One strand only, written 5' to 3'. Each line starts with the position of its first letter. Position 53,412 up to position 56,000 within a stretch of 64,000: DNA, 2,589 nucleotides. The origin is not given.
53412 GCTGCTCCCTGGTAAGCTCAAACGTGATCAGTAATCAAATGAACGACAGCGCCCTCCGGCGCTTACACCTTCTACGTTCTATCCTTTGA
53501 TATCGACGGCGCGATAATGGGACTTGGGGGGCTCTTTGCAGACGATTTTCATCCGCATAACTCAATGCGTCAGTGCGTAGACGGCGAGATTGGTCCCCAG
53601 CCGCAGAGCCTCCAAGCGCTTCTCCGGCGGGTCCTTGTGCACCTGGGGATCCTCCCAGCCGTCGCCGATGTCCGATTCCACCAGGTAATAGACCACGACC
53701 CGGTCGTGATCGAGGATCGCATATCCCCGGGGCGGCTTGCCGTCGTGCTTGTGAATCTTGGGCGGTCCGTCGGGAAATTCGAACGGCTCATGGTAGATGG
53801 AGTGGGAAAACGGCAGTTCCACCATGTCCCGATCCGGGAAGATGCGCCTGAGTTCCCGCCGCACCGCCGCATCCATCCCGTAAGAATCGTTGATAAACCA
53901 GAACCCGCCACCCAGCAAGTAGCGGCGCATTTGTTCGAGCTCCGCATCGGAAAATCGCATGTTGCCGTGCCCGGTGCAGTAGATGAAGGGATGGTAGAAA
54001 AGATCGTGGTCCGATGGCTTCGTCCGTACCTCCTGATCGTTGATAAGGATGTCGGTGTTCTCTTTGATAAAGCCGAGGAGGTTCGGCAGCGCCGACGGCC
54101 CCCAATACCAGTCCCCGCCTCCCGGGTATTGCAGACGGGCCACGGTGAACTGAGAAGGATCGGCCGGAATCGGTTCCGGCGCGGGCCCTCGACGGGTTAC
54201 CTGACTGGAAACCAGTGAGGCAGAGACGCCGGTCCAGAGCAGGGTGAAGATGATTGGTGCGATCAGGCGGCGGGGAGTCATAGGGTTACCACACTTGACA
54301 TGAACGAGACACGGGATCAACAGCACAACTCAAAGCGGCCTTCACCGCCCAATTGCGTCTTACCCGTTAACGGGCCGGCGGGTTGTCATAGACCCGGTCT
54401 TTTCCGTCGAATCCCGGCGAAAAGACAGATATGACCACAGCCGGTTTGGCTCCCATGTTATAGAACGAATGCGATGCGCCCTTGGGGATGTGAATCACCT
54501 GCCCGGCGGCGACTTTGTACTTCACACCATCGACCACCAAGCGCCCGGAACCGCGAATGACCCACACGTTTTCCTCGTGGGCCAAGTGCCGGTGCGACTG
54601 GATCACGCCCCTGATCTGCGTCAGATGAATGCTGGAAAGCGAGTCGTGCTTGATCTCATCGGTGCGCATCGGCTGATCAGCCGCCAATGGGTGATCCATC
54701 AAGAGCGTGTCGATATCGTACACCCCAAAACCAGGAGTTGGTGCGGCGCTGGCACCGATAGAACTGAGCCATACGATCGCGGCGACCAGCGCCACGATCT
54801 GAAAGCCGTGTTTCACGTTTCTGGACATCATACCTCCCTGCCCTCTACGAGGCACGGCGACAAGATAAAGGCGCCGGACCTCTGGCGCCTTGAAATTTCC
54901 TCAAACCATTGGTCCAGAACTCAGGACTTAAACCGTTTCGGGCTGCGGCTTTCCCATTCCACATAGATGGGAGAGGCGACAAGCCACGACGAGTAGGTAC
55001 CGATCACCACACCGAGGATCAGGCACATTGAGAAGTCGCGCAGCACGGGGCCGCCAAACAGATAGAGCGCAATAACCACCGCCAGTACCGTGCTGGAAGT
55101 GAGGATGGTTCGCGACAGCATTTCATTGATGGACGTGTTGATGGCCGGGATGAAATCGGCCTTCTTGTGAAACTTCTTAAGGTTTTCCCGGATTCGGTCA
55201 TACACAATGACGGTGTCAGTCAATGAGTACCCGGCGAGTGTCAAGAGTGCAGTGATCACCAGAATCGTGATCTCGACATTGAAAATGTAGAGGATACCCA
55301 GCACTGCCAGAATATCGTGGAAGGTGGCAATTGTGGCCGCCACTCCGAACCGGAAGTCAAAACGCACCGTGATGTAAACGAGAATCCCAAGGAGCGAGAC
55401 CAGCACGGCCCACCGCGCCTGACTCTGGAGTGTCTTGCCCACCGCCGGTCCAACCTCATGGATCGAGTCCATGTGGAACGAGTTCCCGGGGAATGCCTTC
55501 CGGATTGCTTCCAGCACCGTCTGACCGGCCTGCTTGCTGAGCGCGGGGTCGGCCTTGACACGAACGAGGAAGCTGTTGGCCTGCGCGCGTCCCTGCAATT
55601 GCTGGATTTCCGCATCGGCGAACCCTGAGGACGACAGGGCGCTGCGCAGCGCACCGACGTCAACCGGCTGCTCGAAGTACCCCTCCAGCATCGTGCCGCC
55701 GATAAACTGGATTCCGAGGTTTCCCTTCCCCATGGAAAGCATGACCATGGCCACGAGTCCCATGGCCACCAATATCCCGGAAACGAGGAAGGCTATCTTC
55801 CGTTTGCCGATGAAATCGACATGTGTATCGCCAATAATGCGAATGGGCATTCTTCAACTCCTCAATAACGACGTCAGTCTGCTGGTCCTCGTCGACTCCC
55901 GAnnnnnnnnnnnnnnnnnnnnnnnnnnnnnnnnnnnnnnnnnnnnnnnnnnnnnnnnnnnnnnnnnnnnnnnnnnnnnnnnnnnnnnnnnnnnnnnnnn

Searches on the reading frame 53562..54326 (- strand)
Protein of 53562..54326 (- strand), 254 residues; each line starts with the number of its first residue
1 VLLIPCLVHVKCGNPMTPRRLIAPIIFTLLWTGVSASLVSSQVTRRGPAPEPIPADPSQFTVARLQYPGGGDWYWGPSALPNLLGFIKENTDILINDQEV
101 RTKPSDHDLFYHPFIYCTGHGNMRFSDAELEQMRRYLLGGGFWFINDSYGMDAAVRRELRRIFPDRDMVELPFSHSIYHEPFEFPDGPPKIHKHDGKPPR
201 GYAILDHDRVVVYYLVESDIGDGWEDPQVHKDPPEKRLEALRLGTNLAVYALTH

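Call 46: search_protein_families(library=pfam, proteins=[window:53562-54326:-], max_evalue=0.001)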
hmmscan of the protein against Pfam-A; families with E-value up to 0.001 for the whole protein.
window:53562-54326:- (254 aa): 1 family
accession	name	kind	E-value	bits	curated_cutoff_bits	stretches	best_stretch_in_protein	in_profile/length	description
PF13709.12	DUF4159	-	6.6e-60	202.5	25.9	1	62-252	2-202/202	Domain of unknown function (DUF4159)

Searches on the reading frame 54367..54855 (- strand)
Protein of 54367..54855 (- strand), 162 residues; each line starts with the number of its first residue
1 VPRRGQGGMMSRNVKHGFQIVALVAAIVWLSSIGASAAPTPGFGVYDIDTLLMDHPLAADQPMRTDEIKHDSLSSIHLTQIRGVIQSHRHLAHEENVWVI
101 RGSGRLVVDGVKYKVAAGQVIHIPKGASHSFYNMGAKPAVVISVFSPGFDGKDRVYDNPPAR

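Call 46: search_protein_families(library=pfam, proteins=[window:54367-54855:-], max_evalue=0.001)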
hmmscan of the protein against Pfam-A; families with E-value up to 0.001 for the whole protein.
window:54367-54855:- (162 aa): 4 families
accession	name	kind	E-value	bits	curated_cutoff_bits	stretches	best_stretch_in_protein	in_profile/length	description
PF07883.17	Cupin_2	-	4.1e-15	55.7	27.2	1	84-145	10-70/70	Cupin domain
PF00190.28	Cupin_1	-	1.2e-08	35.1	22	1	72-147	34-115/151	Cupin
PF01050.24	MannoseP_isomer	-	8.5e-06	26.4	23.6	1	84-154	42-110/116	Mannose-6-phosphate isomerase C-terminal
PF06339.18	Ectoine_synth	-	5.1e-05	24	27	1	75-153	36-115/127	Ectoine synthase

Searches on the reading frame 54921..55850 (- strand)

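Call 27: search_protein_families(library=pfam, proteins=[window:54921-55850:-])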
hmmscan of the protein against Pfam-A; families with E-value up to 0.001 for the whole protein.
window:54921-55850:- (309 aa): 1 family
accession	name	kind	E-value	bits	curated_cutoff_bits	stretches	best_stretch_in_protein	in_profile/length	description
PF02355.23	SecD_SecF_C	-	4.8e-59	199.4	20.5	1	124-300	12-187/189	Protein export membrane protein SecD/SecF, C-terminal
